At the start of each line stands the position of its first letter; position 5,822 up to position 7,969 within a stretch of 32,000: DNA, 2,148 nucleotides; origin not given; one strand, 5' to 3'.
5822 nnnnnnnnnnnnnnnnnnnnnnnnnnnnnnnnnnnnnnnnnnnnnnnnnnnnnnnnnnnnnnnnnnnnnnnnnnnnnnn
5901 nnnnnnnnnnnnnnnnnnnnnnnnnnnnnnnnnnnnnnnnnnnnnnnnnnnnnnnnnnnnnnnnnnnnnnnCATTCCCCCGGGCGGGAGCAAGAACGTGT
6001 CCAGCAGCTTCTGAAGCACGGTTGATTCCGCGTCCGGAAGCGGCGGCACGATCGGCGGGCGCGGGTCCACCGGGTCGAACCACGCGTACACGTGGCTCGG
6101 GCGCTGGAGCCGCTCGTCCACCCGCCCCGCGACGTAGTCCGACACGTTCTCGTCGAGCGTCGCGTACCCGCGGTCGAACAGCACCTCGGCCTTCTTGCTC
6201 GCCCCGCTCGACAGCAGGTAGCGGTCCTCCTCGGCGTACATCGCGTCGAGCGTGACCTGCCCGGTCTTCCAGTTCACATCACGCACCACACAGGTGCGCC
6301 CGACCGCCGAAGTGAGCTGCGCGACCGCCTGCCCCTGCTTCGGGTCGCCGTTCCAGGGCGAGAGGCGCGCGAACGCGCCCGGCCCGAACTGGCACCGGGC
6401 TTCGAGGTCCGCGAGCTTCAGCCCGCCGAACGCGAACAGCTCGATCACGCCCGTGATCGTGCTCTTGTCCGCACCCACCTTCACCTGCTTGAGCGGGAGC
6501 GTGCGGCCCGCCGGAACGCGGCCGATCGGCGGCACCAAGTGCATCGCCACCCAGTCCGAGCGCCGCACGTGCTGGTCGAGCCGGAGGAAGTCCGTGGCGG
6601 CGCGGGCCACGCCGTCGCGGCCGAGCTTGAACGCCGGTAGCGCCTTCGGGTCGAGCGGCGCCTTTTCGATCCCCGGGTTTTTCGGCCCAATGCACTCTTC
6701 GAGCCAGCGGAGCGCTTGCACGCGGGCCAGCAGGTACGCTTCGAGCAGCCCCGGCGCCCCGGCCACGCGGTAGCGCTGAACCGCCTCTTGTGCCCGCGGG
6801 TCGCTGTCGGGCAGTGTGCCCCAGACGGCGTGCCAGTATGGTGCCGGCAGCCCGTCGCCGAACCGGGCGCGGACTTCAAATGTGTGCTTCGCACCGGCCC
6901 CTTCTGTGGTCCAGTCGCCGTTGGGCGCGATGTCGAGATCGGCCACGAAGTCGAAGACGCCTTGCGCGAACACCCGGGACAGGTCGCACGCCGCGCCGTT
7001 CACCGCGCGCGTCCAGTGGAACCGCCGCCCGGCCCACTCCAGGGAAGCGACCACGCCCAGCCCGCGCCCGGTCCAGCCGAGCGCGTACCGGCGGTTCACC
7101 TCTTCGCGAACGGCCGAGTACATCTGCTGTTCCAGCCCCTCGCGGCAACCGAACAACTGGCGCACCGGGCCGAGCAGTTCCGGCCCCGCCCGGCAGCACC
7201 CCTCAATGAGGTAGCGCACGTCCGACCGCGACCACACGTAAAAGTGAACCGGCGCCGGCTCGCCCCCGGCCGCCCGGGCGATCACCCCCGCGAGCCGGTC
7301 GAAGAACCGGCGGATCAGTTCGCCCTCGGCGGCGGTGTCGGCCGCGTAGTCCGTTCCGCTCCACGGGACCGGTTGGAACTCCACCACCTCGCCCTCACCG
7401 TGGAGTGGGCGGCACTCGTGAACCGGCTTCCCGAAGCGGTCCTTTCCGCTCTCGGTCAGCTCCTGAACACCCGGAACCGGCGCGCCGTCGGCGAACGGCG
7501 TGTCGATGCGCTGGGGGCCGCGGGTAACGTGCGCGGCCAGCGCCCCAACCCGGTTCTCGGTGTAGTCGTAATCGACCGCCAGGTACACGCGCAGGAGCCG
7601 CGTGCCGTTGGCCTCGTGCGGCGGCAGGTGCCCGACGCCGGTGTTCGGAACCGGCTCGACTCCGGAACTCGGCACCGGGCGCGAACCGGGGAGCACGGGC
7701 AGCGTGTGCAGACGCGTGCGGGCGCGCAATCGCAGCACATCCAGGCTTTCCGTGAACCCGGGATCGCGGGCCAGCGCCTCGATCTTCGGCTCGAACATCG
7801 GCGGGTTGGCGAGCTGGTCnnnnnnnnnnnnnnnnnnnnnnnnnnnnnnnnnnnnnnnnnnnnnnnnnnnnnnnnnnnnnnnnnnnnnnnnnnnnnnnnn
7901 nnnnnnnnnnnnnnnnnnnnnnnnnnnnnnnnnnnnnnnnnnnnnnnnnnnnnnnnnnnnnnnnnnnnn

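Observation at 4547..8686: Stand-alone Dna2/Nhi-like giant: Cas4-type Fe-S nuclease + HhH + long middle region + SF1B helicase in one 1379-aa protein at the edge of an IS cluster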

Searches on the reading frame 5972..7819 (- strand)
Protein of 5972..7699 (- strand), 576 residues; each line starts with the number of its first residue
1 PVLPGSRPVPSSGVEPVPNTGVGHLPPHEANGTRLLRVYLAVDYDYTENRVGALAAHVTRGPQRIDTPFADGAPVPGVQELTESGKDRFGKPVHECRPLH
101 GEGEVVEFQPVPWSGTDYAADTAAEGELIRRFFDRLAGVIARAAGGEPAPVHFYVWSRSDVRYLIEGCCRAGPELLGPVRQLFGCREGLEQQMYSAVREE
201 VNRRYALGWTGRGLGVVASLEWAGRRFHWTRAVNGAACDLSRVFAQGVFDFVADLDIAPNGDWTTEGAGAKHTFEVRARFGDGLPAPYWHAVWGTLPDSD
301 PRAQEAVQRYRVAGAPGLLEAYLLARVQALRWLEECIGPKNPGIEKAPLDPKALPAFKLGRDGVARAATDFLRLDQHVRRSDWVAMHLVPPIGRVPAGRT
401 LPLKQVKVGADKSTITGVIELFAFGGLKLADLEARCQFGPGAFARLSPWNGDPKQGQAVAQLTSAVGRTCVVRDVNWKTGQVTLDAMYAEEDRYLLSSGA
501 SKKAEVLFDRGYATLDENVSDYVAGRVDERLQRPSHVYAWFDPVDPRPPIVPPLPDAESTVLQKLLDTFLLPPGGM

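Call 64: predict_structure(alignment_id=A4)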
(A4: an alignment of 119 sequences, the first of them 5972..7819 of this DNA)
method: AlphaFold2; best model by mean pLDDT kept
length: 616 residues; sequences in the alignment: 119
mean_pLDDT: 88.0   pTM: 0.87
mean pLDDT of the five models: 88.0, 87.5, 87.4, 85.8, 85.7
residues with pLDDT >= 90: 364; 70-90: 202; 50-70: 45; < 50: 5
segments of 3 or more residues with pLDDT < 50: 614-616
pLDDT, mean of each block of 10 residues (from residue 1): 73 79 81 82 65 87 92 95 92 97 93 94 95 94 94 92 94 94 92 94 91 81 67 87 88 87 92 96 75 75 80 67 85 92 88 96 97 95 89 67 76 90 92 92 97 97 91 93 97 93 93 98 96 91 91 96 92 84 77 91 88 50
secondary structure, 60 per line:
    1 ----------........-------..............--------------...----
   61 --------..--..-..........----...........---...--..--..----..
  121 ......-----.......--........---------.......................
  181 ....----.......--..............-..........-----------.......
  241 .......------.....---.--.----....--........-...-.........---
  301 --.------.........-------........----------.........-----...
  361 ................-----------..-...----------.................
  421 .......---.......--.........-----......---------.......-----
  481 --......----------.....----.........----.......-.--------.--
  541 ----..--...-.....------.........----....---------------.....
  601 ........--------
elements in order: H11-18 H26-39 E54-56 E76-85 E90-100 E104-106 E119-126 E132-138 E144-148 H158-184 E189-195 H198-211 H213-222 E234-236 H237-244 E245-247 H254-258 E270-273 E276-279 H280-283 E289-297 E310-318 H326-333 H344-352 H358-376 H404-427 H431-437 E440-448 E454-459 H469-475 E483-488 H499-503 E508-516 E521-527 E553-557 H564-572 H577-580 H596-608

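Call 67: fold_search(model_id=the predicted structure, library=pdb)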
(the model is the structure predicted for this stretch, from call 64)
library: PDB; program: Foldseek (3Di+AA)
matches with E <= 10: 339; with E <= 0.001: 0
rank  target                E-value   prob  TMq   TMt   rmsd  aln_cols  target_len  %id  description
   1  8rd3_A                2.0e-02  0.90  0.14  0.14  10.8       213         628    9  Crystal structure of Saccharomyces cerevisiae Nmd4 protein bound to Upf1 helicase domain (released 2024-08-14)
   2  6geh                  1.2e-01  0.63  0.10  0.22   7.9       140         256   14  Structure and reactivity of a siderophore-interacting protein from the marine bacterium Shewanella reveals unanticipated (released 2018-11-21)
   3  6k2l_A                1.3e-01  0.60  0.11  0.23  10.1       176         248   12  Crystal structure of the Siderophore-interacting protein SipS from Aeromonas hydrophila (released 2019-06-12)
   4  6o0a                  1.4e-01  0.21  0.11  0.16  17.3       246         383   11  Crystal structure of flavohemoglobin from Malassezia yamatoensis with bound FAD and heme determined by iron SAD phasing (released 2019-03-06)
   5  5kon_A                1.5e-01  0.93  0.13  0.23   5.4       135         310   12  Protruding domain of GII.4 human norovirus isolate 08-14 (released 2017-05-24)
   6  9hqv_Bg               2.0e-01  0.30  0.09  0.28  11.1       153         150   10  Cryo-EM structure of the small subunit of the mitochondrial ribosome from Toxoplasma gondii (released 2025-06-11)
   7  3zmn_A                2.3e-01  0.38  0.09  0.19   8.5       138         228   14  VP17, a capsid protein of bacteriophage P23-77 (released 2013-05-15)
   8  3skb_I                2.4e-01  0.90  0.12  0.24   5.7       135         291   11  Structural characterization of a GII.4 2004 norovirus variant (TCH05) (released 2011-07-13)
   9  3sej_A                2.6e-01  0.85  0.12  0.23   5.2       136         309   11  Structural characterization of a GII.4 2004 norovirus variant (TCH05) bound to Secretor Lewis HBGA (LeB) (released 2011-07-13)
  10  3zmn_B                2.6e-01  0.35  0.09  0.20   8.5       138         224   14  VP17, a capsid protein of bacteriophage P23-77 (released 2013-05-15)
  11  7e1g_A                2.6e-01  0.06  0.08  0.12  14.9       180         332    9  Structure of MreB3 from Spiroplasma eriocheiris (released 2022-02-16)
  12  8e5t_f                2.9e-01  0.90  0.11  0.54   4.9       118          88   12  Yeast co-transcriptional Noc1-Noc2 RNP assembly checkpoint intermediate (released 2023-04-12)
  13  3sej_B                2.9e-01  0.80  0.12  0.23   5.4       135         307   12  Structural characterization of a GII.4 2004 norovirus variant (TCH05) bound to Secretor Lewis HBGA (LeB) (released 2011-07-13)
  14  7qep_O3               2.9e-01  0.57  0.10  0.43   9.4       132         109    9  Cryo-EM structure of the ribosome from Encephalitozoon cuniculi (released 2022-02-09)
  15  9io5_A                3.4e-01  0.75  0.09  0.11   7.1       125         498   10  Cryo-EM structure of G1-ATPase dimer from Mycoplasma mobile gliding machinery (released 2025-03-12)
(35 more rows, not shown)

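Call 79: fold_search(model_id=the predicted structure, library=viral)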
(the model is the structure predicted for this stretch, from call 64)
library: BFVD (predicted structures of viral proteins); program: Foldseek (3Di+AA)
matches with E <= 10: 444; with E <= 0.001: 0
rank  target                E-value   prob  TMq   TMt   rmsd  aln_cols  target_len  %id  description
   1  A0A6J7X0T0            3.4e-03  0.99  0.12  0.17  19.9       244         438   12  Uncharacterized protein [uncultured Caudovirales phage]
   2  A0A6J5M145            1.9e-02  1.00  0.12  0.11  14.9       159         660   11  Collagen triple helix repeat [uncultured Caudovirales phage]
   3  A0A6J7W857            1.9e-02  0.98  0.12  0.10  10.3       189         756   11  Tail fiber protein [uncultured Caudovirales phage]
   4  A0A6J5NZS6            2.0e-02  0.99  0.11  0.08  15.5       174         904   17  Tail fiber protein [uncultured Caudovirales phage]
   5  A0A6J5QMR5            2.5e-02  0.99  0.13  0.10  12.8       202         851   13  Collagen triple helix repeat [uncultured Caudovirales phage]
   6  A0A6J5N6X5            2.6e-02  1.00  0.11  0.07   4.8       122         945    5  Collagen triple helix repeat [uncultured Caudovirales phage]
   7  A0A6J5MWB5            2.7e-02  1.00  0.11  0.11   3.9       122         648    8  Collagen triple helix repeat [uncultured Caudovirales phage]
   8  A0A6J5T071            3.4e-02  0.95  0.10  0.07  15.2       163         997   10  Collagen triple helix repeat (Fragment) [uncultured Caudovirales phage]
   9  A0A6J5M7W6            3.5e-02  0.97  0.11  0.22  26.4       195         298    7  Collagen triple helix repeat [uncultured Caudovirales phage]
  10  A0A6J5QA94            3.5e-02  0.80  0.09  0.17  18.1       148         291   11  Uncharacterized protein [uncultured Caudovirales phage]
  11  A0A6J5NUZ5            3.9e-02  0.92  0.11  0.09  17.2       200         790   10  Collagen triple helix repeat [uncultured Caudovirales phage]
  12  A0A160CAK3            4.6e-02  0.28  0.06  0.11  20.1       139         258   15  Exonuclease [Salmonella phage phSE-5]
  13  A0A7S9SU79            5.1e-02  0.97  0.10  0.15   9.7       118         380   10  Uncharacterized protein [Virus NIOZ-UU159]
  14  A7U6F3                5.6e-02  0.96  0.11  0.07   9.3       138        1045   13  DNA polymerase [Phaeocystis pouchetii virus]
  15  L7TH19                6.8e-02  0.44  0.10  0.28   8.6       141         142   12  Uncharacterized protein [Haloarcula vallismortis tailed virus 1]
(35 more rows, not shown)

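Call 83: search_protein_representatives(protein=window:5972-7699:-)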
Query: 576 residues. Proteins with E-value up to 0.001 (for the whole library): 245; up to 1e-10: 144; up to 1e-30: 84. The best 150 are listed.
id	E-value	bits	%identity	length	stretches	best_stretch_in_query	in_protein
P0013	0.0e+00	1034.5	79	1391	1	1-575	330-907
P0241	5.0e-189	646.5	56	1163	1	12-573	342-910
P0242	6.0e-145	500.9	46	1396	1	13-572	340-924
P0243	1.0e-141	490.2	47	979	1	3-574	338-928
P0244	2.3e-141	489.1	47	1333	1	2-567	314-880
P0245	1.9e-139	482.7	49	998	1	73-574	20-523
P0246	3.4e-139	481.9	47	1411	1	12-558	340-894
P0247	2.8e-138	478.9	45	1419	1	19-575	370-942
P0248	2.9e-133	462.3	62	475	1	244-575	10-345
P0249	1.3e-132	460.2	45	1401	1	17-570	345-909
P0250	5.9e-132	458.0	48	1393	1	22-549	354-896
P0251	1.3e-131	456.9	46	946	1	2-570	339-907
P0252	3.0e-131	455.7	45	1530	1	12-566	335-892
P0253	3.1e-129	449.0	44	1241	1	4-558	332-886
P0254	1.9e-128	446.4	45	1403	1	3-574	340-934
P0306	1.6e-61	225.4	32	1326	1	18-556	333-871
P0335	3.4e-22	95.5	32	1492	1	33-407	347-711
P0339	2.5e-21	92.6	30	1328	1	116-565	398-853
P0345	6.9e-19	84.6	31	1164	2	321-533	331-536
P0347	2.4e-18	82.8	34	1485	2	105-401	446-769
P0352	3.3e-17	79.0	30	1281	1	132-526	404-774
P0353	7.5e-17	77.8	34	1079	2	120-421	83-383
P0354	1.7e-16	76.6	33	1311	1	120-438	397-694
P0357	1.4e-15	73.6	38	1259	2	120-406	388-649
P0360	7.3e-15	71.3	32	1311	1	101-461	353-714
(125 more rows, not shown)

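Call 84: list_cluster_members(proteins=[P0357, P0345, P0352, P0354, P0360, P0339, P0335, P0347, P0306, P0353])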
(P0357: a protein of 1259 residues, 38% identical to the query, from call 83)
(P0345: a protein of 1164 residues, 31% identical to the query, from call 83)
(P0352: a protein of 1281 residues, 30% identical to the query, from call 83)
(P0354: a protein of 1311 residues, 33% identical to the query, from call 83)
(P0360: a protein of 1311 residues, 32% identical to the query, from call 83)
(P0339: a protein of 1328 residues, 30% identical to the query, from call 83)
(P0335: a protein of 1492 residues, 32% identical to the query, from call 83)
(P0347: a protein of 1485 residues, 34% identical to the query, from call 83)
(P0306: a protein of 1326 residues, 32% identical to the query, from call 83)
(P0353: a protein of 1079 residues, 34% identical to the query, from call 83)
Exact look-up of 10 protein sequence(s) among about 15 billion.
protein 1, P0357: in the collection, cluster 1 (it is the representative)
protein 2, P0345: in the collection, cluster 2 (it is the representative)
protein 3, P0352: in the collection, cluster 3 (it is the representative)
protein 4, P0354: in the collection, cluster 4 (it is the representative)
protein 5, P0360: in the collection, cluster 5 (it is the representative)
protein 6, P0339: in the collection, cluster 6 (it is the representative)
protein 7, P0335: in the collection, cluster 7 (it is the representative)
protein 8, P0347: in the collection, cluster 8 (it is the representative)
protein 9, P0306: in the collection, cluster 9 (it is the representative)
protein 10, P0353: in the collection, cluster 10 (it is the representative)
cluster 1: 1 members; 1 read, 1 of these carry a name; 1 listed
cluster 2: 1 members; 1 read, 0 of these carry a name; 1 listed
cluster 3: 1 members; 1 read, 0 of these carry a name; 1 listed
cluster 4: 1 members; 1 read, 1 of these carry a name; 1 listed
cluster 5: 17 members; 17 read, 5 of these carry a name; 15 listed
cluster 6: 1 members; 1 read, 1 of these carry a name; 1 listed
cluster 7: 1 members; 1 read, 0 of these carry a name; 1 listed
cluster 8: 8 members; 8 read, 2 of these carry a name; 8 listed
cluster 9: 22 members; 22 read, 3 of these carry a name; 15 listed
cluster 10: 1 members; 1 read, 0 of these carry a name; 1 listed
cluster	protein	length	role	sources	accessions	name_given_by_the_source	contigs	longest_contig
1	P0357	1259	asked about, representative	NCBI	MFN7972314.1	MAG: AAA domain-containing protein [Acidobacteriota bacterium]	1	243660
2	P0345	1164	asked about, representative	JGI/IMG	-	-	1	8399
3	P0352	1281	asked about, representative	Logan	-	-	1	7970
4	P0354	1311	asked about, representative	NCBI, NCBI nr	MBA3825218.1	MAG: AAA family ATPase [Ktedonobacterales bacterium] | AAA family ATPase [Ktedonobacterales bacterium]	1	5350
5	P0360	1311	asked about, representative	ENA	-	-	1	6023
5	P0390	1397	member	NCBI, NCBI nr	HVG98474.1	MAG TPA: ATP-binding protein [Chloroflexota bacterium] | ATP-binding protein [Chloroflexota bacterium]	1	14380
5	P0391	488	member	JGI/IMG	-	hypothetical protein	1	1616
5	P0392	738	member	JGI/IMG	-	hypothetical protein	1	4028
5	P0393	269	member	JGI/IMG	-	hypothetical protein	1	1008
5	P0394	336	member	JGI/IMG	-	superfamily I DNA and/or RNA helicase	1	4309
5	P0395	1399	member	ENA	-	-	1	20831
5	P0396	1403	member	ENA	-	-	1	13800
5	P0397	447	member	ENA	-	-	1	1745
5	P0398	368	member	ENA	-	-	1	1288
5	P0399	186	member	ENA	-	-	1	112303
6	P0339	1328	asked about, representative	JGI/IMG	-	hypothetical protein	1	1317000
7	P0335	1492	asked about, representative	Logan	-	-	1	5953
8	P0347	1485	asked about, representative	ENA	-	-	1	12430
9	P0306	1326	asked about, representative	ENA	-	-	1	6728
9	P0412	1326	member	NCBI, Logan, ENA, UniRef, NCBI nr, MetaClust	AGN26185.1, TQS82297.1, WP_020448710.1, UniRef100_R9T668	hypothetical protein A3206_01140 [Candidatus Methanomassiliicoccus intestinalis] | DNA helicase-like protein n=1 Tax=Methanomassiliicoccus intestinalis (strain Issoire-Mx1) ... | DEAD/DEAH box helicase [Candidatus Methanomassiliicoccus intestinalis]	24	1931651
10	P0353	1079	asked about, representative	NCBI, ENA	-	-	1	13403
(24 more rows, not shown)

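Call 85: find_homologous_proteins(query=P0412)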
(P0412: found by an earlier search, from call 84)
Query P0412 (1326 aa): 179 proteins with E <= 0.001 among 7975 candidates; the best 120 are listed.
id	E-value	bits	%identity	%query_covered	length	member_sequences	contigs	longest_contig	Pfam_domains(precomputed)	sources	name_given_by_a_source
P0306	0.0e+0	3047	100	100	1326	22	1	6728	PF13087.13,PF13086.13,PF12705.14,PF13604.13,PF13245.13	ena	-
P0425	0.0e+0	2473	80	100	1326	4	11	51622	PF13087.13,PF13086.13,PF12705.14,PF13604.13,PF13245.13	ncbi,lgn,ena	-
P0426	0.0e+0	2467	80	100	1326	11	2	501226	PF13087.13,PF13086.13,PF12705.14,PF13604.13,PF13245.13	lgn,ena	-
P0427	0.0e+0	2454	80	100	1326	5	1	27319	PF13087.13,PF13086.13,PF12705.14,PF13604.13,PF13245.13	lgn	-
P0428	0.0e+0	1991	64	100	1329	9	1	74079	PF13087.13,PF13086.13,PF12705.14,PF13604.13,PF13245.13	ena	-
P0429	0.0e+0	1061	41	99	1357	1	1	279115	PF13087.13,PF13086.13,PF12705.14,PF13604.13,PF13245.13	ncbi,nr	ncbi:MAG: AAA family ATPase [Methanomassiliicoccus sp.]|nr:AAA family ATPase [Methanomassiliicoccus 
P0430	0.0e+0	1042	40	99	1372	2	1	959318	PF13087.13,PF13086.13,PF12705.14,PF13604.13,PF13245.13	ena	-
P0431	0.0e+0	1034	40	99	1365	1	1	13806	PF13087.13,PF13086.13,PF12705.14,PF13604.13,PF13245.13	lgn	-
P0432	0.0e+0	1033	41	99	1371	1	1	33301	PF13087.13,PF13086.13,PF12705.14,PF13604.13,PF13245.13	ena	-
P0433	0.0e+0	1030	42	99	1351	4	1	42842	PF13087.13,PF13086.13,PF12705.14,PF13604.13,PF13245.13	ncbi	-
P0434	0.0e+0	1029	41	99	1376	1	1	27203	PF13087.13,PF13086.13,PF12705.14,PF13604.13,PF13245.13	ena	-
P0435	0.0e+0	1020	40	99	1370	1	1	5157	PF13087.13,PF13086.13,PF12705.14,PF13604.13,PF13245.13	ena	-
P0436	9.7e-293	992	40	99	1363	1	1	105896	PF13087.13,PF13086.13,PF12705.14,PF13604.13,PF13245.13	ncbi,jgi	ncbi:MAG TPA: AAA domain-containing protein [Methanomassiliicoccales archaeon]|jgi:hypothetical prot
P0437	7.8e-292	989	39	99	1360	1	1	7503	PF13087.13,PF13086.13,PF12705.14,PF13604.13,PF13245.13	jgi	jgi:hypothetical protein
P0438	1.2e-287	976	40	99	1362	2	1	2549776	PF13087.13,PF13086.13,PF12705.14,PF13604.13,PF13245.13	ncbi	-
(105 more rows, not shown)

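Call 88: find_related_loci(query=A5, collection=metagenome_contigs, flank=7000)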
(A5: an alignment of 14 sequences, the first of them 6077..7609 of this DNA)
Query A5 (511 aa) in metagenome_contigs; peptide patterns used: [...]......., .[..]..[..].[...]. (x = any residue, [..] = any of these).
600 stretches matched a pattern (row limit reached: there are more); 56 encode a relative of the query (tblastn E <= 1e-3); 56 distinct loci.
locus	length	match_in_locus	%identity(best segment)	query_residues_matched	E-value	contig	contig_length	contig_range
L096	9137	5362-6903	81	1-511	0e+0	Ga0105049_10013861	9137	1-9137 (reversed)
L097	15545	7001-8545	80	1-511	0e+0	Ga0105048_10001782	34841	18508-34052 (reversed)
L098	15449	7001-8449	78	2-511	0e+0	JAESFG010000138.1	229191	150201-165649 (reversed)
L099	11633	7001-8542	79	1-511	0e+0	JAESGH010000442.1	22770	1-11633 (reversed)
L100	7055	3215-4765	49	1-511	2e-154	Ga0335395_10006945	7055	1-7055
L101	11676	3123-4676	49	1-511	2e-148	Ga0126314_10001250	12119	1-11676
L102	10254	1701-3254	48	1-511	1e-147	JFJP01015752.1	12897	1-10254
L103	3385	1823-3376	48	1-511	5e-154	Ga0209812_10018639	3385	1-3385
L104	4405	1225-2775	46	1-511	4e-151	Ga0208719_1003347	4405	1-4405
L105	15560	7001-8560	48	1-511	2e-147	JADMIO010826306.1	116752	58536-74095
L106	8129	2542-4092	47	2-511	1e-146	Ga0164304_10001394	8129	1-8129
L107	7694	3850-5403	45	1-511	4e-146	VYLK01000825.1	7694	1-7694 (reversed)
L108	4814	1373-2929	43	1-511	4e-148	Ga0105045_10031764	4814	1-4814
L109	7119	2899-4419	47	1-502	5e-144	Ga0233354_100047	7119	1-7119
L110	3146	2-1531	44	12-511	6e-150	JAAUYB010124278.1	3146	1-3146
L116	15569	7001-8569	47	3-511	2e-135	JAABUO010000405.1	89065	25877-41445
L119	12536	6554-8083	43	1-511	4e-135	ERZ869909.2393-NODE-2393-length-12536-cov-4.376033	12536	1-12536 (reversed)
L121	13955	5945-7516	45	1-503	4e-134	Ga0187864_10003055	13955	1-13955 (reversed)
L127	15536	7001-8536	42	1-511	4e-126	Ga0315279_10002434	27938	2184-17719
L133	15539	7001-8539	39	4-511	6e-118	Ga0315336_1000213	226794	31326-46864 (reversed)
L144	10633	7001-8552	51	1-511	8e-81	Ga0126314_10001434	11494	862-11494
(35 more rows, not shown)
